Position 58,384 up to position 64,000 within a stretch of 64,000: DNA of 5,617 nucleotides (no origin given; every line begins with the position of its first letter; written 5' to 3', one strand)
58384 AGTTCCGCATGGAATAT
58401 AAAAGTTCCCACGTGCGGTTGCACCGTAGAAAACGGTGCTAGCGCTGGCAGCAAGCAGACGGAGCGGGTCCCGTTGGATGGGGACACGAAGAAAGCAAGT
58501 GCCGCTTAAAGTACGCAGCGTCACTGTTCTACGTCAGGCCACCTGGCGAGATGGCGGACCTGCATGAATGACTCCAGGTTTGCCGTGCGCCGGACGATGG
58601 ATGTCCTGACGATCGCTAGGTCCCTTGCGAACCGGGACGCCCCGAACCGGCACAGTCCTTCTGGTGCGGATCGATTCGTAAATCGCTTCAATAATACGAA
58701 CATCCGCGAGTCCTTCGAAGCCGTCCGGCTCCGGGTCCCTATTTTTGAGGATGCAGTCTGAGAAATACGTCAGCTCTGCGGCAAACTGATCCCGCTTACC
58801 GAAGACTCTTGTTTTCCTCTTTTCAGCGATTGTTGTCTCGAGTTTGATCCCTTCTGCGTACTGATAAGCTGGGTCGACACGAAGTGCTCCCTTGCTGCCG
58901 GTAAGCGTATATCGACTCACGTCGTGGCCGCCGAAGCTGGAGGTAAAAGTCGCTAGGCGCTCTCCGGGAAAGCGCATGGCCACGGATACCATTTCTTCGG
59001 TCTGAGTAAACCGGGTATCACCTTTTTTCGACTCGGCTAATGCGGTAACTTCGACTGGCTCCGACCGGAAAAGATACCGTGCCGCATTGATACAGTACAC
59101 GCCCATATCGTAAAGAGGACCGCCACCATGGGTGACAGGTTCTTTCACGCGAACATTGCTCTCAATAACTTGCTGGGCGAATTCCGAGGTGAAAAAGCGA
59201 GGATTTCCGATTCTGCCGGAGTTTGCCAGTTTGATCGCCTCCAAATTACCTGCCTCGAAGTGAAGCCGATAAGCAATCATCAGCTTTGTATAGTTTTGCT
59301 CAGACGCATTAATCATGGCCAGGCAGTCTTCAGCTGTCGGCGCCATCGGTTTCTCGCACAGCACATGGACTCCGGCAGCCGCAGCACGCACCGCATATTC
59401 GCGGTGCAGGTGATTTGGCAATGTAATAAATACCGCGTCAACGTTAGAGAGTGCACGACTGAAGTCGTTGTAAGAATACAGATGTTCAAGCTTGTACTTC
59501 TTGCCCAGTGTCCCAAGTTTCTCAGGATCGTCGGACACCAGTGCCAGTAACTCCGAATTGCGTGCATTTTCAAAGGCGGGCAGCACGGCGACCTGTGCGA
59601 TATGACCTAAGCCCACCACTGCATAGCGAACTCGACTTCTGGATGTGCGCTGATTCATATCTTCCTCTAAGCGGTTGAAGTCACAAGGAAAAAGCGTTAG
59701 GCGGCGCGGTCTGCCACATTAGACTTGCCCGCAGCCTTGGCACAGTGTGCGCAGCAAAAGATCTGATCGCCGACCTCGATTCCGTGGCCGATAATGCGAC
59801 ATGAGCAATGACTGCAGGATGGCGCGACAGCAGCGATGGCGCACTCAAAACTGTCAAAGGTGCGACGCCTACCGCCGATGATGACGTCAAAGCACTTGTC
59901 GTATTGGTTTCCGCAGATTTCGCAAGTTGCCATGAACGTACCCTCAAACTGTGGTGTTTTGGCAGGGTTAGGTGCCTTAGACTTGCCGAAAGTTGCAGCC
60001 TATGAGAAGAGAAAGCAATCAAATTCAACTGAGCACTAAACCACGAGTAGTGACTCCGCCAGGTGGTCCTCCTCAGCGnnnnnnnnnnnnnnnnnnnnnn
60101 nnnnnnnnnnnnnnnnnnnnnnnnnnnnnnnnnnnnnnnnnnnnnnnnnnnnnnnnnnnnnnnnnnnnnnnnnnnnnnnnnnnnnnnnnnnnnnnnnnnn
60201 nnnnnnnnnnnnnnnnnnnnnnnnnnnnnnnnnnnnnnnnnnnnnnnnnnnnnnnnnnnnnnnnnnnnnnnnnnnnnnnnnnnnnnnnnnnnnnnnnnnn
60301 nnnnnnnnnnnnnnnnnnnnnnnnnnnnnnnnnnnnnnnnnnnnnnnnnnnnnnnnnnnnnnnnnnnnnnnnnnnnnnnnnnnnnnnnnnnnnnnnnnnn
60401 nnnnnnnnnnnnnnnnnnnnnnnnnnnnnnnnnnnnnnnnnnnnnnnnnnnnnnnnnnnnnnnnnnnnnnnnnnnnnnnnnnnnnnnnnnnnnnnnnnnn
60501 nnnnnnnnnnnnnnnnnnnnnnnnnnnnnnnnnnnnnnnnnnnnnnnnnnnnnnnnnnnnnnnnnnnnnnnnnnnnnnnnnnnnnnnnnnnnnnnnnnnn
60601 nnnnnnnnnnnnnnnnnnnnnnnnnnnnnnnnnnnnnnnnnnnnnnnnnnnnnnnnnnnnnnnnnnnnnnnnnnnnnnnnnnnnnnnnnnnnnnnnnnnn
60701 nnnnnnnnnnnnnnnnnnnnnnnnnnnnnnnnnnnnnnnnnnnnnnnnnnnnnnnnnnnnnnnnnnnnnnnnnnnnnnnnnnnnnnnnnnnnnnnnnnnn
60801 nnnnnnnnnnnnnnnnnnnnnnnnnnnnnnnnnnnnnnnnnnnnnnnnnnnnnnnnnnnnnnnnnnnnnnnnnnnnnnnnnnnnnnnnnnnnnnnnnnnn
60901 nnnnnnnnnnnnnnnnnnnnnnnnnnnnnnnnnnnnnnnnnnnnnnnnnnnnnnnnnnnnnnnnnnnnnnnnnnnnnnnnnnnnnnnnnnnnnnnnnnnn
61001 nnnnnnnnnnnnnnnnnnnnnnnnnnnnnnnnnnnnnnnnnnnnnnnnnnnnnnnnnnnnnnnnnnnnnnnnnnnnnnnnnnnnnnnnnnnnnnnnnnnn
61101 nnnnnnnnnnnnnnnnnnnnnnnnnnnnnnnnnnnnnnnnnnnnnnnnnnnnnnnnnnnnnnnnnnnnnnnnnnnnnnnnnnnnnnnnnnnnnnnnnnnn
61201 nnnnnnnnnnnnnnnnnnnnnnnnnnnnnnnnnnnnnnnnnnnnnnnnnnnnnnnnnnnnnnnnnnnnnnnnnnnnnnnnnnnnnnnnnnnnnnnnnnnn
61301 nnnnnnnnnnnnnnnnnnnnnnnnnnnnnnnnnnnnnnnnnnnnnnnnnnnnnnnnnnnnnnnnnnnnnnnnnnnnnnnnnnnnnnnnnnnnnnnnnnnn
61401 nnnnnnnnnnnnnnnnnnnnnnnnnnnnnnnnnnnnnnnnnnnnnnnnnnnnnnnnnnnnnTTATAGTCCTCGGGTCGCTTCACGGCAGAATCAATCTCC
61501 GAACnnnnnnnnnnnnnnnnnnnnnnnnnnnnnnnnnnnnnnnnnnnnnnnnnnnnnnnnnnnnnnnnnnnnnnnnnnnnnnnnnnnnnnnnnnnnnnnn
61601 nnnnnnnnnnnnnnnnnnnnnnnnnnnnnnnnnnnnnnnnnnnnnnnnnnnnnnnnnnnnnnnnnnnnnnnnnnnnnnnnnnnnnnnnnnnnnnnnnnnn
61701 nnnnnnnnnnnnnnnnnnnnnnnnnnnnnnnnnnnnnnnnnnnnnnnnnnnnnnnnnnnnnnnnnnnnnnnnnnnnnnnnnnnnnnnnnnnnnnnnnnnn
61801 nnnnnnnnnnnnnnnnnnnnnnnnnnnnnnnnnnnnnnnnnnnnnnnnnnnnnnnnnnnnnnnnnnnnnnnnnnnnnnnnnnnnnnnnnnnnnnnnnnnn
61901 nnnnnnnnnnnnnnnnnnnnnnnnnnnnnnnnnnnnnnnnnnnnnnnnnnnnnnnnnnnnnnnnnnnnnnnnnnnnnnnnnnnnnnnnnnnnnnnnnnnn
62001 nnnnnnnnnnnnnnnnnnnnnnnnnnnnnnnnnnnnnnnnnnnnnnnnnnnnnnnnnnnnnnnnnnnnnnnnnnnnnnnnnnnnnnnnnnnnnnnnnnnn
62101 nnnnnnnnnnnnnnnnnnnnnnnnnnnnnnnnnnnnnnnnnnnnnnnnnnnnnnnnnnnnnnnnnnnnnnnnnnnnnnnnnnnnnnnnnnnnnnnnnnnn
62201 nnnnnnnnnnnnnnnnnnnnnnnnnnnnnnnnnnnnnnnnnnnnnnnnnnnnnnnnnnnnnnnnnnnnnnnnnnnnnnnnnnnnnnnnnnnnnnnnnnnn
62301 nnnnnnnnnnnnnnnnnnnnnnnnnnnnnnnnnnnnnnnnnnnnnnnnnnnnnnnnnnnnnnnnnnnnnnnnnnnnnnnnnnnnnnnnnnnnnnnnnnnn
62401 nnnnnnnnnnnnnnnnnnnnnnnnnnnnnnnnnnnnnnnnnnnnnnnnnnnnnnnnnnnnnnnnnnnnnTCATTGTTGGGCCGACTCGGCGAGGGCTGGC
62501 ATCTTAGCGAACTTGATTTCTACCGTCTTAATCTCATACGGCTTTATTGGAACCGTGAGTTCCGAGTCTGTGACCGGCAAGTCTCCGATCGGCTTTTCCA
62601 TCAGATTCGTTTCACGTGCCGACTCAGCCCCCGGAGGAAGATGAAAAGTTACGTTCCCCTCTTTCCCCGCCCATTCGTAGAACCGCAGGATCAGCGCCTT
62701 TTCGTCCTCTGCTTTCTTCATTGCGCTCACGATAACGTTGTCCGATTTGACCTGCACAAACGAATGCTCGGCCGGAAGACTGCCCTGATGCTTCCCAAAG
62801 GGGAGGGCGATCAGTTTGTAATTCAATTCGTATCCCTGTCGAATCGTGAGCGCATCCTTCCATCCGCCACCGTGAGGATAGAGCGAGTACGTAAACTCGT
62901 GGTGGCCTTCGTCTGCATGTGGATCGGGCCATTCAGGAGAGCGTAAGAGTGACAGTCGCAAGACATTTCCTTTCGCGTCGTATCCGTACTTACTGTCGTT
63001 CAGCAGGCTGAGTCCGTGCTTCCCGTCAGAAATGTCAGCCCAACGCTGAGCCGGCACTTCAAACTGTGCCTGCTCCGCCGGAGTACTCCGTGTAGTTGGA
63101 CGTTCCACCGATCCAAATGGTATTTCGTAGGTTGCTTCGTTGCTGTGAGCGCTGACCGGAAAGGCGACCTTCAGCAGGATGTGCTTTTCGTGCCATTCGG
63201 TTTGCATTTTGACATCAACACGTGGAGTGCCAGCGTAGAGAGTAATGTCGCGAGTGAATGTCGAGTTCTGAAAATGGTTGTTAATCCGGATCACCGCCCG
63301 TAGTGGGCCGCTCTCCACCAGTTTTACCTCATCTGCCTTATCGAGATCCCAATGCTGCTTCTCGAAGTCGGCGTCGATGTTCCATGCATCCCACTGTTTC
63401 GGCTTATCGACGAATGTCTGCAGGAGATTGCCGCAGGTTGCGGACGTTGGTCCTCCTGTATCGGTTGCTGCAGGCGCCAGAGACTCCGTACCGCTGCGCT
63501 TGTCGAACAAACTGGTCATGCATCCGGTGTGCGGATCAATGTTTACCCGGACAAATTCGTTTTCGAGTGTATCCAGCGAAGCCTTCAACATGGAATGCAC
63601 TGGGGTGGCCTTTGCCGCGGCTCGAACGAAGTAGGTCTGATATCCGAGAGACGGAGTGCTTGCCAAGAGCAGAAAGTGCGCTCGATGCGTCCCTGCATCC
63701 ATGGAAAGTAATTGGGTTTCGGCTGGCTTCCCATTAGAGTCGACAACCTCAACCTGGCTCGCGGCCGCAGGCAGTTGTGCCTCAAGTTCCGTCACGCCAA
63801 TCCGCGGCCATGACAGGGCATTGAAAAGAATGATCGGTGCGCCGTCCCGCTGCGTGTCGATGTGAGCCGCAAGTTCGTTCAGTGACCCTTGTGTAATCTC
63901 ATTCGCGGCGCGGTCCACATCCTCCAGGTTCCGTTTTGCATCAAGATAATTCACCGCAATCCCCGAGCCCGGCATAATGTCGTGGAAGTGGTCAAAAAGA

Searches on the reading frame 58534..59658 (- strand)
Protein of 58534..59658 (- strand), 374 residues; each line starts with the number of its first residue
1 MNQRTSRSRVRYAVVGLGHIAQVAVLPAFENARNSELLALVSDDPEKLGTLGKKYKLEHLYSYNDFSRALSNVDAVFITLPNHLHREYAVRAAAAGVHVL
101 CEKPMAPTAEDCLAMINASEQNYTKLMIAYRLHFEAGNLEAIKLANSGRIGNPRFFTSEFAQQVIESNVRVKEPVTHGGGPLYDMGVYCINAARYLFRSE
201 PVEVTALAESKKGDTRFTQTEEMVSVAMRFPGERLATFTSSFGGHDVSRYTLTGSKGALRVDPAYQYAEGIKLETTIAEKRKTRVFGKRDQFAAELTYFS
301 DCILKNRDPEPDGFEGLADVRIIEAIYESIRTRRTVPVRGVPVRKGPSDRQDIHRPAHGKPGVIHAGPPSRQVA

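Call 7: search_protein_families(library=pfam, proteins=[window:58534-59658:-], max_evalue=0.00001)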
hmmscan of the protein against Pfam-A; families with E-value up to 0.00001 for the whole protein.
window:58534-59658:- (374 aa): 3 families
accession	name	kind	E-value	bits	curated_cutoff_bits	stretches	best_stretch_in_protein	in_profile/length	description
PF01408.29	GFO_IDH_MocA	-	8.1e-24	85.1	24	1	10-129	1-119/120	Oxidoreductase family, NAD-binding Rossmann fold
PF22725.1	GFO_IDH_MocA_C3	-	2.1e-22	79.9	27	1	140-260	3-124/124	GFO/IDH/MocA C-terminal domain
PF02894.22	GFO_IDH_MocA_C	-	1.4e-19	71.2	22.9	1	146-338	5-218/218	Oxidoreductase family, C-terminal alpha/beta domain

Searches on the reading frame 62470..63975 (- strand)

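Call 7: search_protein_families(library=pfam, proteins=[window:62470-63975:-], max_evalue=0.00001)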
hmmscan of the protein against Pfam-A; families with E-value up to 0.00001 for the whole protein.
window:62470-63975:- (501 aa): 2 families
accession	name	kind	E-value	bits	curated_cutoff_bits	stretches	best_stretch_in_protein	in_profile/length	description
PF07748.19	Glyco_hydro_38C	-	1.2e-64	218.8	25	1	137-353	1-206/206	Glycosyl hydrolases family 38 C-terminal domain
PF17677.7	Glyco_hydro38C2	-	3.4e-22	78.8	22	1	413-485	1-72/72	Glycosyl hydrolases family 38 C-terminal beta sandwich domain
